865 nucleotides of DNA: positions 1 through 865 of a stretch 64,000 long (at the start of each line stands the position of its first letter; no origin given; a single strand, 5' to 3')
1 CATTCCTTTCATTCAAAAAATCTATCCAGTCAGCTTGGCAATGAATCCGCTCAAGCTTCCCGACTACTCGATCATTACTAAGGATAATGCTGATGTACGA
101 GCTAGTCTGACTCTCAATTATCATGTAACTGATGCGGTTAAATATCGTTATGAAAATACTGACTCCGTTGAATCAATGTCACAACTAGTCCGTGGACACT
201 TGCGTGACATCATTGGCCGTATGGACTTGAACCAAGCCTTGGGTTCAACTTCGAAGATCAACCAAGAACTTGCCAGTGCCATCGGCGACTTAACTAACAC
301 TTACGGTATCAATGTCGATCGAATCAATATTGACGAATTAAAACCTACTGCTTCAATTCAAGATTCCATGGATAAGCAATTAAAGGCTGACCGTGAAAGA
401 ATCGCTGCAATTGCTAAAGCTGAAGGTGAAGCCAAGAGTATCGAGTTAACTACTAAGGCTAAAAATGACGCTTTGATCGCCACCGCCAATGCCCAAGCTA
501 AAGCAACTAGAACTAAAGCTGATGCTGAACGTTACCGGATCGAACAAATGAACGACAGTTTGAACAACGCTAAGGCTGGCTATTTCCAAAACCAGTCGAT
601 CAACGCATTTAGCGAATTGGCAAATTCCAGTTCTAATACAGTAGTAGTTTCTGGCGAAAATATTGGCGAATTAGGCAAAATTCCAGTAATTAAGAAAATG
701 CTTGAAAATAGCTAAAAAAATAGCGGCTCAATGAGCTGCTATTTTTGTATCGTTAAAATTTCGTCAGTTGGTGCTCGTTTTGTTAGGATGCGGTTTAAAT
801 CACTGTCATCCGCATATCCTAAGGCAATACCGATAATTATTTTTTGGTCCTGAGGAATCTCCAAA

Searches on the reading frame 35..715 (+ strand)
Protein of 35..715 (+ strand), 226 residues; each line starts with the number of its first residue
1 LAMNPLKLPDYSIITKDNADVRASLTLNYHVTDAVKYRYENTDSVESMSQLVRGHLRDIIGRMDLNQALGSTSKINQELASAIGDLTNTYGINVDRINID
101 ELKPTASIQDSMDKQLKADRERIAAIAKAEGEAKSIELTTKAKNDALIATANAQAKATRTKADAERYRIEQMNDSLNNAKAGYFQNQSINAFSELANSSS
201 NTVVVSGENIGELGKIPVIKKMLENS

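Call 91: search_protein_families(library=pfam, proteins=[window:35-715:+], max_evalue=0.00001)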
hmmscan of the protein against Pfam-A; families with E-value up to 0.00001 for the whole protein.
window:35-715:+ (226 aa): 1 family
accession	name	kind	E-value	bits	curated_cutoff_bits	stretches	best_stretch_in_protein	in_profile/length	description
PF01145.31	Band_7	-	5.4e-21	75.9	23.6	1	12-133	51-176/176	SPFH domain / Band 7 family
